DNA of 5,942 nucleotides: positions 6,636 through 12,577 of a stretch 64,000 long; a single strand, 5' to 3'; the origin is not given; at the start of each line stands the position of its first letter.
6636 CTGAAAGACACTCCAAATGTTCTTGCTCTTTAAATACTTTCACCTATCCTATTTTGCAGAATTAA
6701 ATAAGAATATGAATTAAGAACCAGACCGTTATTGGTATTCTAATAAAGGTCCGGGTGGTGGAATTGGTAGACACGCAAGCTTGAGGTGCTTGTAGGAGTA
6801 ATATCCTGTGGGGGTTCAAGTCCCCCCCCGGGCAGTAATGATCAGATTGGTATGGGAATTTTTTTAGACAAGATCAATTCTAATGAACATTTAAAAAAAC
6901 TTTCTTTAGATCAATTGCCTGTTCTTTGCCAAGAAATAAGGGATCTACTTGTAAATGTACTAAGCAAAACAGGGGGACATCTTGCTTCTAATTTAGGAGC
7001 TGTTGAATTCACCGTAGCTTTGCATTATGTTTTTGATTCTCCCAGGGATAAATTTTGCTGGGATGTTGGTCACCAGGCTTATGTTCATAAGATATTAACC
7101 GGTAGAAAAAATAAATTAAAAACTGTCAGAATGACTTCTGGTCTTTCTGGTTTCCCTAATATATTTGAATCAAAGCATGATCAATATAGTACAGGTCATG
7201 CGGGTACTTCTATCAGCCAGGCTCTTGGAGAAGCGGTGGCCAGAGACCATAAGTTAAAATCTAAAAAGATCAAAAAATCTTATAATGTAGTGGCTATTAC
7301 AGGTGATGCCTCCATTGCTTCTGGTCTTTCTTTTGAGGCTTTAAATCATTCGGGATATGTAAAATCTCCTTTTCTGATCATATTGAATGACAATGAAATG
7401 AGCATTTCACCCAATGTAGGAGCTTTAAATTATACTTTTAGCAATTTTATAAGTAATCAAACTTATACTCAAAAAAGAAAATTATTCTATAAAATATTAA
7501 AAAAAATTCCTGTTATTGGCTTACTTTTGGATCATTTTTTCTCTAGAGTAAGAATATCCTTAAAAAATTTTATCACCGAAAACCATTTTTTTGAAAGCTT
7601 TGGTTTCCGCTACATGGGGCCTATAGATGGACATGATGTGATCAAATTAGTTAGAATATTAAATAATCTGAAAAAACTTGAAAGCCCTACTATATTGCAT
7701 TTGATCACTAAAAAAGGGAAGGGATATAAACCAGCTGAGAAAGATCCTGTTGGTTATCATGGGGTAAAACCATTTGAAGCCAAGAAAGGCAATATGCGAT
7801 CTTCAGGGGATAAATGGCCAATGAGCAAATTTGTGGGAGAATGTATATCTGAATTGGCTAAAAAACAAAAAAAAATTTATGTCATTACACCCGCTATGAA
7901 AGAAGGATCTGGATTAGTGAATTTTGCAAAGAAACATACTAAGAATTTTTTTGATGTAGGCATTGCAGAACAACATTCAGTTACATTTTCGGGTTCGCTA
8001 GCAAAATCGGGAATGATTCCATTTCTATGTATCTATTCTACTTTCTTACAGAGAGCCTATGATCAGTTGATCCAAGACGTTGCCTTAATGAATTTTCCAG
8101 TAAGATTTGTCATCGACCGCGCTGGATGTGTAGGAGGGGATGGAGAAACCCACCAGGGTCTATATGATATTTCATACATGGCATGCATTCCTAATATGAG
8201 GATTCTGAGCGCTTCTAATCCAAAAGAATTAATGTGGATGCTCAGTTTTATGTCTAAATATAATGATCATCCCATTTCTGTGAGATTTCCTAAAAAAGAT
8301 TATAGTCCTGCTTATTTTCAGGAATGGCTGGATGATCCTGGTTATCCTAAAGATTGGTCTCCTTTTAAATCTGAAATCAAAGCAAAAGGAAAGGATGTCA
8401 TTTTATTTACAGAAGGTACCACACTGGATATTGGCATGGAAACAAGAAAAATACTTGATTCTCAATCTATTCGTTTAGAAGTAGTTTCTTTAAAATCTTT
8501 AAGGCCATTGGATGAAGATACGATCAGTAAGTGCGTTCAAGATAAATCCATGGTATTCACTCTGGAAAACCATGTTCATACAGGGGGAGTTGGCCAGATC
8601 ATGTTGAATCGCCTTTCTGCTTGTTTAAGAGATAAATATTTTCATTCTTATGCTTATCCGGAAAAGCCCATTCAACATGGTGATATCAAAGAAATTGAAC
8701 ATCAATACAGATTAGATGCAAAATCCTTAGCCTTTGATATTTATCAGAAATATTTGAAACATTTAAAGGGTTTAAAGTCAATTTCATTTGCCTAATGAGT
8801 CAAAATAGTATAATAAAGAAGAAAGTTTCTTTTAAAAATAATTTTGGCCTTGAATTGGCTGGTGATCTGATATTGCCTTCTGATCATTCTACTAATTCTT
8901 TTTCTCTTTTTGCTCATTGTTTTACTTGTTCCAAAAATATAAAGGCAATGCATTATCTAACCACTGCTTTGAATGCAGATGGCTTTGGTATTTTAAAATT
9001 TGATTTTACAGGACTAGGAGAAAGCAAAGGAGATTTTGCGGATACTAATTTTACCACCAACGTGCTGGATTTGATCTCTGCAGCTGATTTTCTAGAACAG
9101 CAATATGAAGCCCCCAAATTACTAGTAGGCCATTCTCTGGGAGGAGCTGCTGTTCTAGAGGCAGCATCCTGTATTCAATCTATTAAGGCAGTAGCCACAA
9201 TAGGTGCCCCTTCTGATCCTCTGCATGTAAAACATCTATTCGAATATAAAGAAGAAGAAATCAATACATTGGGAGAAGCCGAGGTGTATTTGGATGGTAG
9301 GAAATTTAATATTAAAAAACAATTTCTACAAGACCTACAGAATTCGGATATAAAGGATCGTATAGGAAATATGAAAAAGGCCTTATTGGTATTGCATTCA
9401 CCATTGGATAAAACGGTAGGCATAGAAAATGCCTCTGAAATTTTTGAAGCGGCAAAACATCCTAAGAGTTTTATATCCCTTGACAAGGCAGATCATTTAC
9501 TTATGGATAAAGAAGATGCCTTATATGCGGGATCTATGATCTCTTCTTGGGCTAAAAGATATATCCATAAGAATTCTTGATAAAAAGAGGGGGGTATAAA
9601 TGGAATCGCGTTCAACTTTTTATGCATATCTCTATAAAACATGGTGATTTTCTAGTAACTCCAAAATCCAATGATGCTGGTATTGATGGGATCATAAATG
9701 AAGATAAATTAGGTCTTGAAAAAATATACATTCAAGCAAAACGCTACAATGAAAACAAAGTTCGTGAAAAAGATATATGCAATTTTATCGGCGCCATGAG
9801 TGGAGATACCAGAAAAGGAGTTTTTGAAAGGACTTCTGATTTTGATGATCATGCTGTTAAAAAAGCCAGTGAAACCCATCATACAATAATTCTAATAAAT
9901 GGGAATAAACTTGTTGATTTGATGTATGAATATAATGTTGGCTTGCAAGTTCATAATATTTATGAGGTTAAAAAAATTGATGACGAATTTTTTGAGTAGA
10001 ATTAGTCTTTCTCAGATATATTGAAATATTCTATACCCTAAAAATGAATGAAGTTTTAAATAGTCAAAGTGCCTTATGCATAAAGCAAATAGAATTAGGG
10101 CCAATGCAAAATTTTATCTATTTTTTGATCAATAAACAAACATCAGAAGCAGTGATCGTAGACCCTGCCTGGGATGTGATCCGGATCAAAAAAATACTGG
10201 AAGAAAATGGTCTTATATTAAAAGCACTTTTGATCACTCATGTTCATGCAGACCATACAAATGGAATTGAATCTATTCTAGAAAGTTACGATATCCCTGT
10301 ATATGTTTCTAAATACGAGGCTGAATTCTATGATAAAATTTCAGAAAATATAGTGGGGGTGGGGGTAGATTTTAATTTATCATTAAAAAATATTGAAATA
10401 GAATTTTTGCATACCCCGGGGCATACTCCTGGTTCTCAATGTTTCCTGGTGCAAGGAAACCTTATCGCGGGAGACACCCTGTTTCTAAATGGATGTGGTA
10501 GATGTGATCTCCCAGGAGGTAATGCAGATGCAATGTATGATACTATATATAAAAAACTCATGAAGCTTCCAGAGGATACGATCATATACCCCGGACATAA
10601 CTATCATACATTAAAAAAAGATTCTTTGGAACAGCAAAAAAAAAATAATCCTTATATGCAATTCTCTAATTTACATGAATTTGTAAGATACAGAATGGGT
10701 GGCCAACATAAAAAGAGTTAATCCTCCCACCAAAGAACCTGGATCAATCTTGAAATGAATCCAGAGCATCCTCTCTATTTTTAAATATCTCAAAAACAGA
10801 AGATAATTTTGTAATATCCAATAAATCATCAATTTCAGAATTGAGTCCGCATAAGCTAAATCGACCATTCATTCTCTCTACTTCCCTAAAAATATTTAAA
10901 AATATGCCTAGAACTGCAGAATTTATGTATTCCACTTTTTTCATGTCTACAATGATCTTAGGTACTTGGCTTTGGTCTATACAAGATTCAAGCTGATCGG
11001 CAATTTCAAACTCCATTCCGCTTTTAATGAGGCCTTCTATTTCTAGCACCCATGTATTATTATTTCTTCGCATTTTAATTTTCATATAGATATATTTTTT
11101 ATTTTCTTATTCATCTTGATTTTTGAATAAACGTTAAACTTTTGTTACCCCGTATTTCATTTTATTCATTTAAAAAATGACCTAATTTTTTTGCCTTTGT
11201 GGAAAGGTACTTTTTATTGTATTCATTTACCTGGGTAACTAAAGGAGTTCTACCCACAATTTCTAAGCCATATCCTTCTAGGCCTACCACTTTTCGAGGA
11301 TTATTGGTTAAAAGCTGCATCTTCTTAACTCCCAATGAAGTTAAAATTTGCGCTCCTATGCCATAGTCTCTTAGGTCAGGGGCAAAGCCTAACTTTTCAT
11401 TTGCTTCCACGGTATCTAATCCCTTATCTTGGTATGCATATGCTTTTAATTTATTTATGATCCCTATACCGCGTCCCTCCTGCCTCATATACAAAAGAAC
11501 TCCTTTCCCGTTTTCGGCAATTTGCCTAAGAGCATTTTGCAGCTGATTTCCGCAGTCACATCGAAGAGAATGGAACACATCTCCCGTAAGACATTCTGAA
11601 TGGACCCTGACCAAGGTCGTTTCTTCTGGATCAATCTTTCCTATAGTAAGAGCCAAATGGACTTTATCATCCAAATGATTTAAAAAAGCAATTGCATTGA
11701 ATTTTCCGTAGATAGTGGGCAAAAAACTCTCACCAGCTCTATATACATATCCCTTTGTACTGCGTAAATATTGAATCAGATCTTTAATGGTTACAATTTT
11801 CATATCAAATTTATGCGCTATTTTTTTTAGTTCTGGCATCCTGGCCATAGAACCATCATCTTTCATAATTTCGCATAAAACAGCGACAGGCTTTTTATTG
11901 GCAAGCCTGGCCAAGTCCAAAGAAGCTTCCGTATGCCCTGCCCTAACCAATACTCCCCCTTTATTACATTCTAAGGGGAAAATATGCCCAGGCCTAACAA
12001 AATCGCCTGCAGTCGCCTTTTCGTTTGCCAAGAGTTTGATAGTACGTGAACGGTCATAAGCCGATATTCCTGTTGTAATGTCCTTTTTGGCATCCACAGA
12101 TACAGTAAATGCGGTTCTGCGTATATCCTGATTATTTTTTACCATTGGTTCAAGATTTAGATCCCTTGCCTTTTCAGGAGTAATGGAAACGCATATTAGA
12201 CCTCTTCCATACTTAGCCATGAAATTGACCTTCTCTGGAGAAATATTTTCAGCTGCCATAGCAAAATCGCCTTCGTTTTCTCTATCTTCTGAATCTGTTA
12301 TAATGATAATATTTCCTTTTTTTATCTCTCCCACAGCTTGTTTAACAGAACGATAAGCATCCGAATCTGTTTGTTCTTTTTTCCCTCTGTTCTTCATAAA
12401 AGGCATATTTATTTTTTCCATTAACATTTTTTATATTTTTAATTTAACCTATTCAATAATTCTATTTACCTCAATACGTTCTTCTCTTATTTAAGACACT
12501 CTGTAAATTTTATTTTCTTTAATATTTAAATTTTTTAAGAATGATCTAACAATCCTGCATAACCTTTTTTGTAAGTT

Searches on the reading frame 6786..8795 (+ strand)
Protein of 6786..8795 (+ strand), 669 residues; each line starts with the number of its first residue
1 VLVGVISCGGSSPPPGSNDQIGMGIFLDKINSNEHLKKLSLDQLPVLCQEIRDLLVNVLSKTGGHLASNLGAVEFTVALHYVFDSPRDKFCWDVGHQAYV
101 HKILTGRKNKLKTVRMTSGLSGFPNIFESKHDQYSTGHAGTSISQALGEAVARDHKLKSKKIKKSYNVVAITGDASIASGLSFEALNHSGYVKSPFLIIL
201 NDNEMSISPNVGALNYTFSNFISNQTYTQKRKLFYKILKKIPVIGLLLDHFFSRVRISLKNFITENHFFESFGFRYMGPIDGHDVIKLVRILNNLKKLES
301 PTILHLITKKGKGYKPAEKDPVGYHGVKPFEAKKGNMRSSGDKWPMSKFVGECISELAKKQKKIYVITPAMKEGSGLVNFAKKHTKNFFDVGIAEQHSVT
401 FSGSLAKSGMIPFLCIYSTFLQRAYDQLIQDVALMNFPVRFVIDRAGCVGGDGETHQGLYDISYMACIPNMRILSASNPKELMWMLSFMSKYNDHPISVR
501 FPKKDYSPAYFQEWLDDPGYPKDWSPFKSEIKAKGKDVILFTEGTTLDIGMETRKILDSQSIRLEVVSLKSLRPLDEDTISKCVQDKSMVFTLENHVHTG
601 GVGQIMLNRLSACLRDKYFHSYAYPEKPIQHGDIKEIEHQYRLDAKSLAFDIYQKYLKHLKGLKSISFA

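Call 19: search_protein_families(library=ncbifam, proteins=[window:6786-8795:+], max_evalue=0.00001)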
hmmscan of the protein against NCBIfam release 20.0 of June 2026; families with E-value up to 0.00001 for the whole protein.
window:6786-8795:+ (669 aa): 9 families
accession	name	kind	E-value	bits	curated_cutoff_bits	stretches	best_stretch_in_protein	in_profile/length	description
TIGR00204.1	dxs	equivalog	8e-199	662.1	465.95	1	29-653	3-612/616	1-deoxy-D-xylulose-5-phosphate synthase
NF003933.0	PRK05444.2-2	equivalog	5.2e-171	570.2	395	1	26-653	7-602/606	1-deoxy-D-xylulose-5-phosphate synthase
NF008968.0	PRK12315.1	subfamily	7e-141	470.4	510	2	264-654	199-579/582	1-deoxy-D-xylulose-5-phosphate synthase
NF004559.0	PRK05899.2-5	equivalog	6.7e-46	156.7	488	1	339-650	313-618/627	transketolase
NF004556.0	PRK05899.2-2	equivalog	4.7e-23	81.3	575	1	351-652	329-634/639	transketolase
TIGR00232.1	tktlase_bact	equivalog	6.4e-19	67.8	682.25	1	379-578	389-583/654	transketolase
NF004558.0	PRK05899.2-4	equivalog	2.2e-15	56.1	788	1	380-596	385-599/651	transketolase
NF006667.0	PRK09212.1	subfamily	7e-11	41.6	321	1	387-630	52-292/327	pyruvate dehydrogenase complex E1 component subunit beta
NF008854.0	PRK11892.1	equivalog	2.4e-09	36.4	454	1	528-610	333-415/464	pyruvate dehydrogenase complex E1 component subunit beta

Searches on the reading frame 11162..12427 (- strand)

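Call 50: search_protein_families(library=pfam, proteins=[window:11162-12427:-], max_evalue=0.001)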
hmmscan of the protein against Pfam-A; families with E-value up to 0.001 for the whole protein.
window:11162-12427:- (421 aa): 2 families
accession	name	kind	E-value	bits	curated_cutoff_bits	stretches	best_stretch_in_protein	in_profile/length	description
PF00926.24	DHBP_synthase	-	1.9e-83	279.2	26.4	1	30-220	2-191/191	3,4-dihydroxy-2-butanone 4-phosphate synthase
PF00925.25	GTP_cyclohydro2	-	2.8e-73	245.4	23.3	1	233-395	5-165/165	GTP cyclohydrolase II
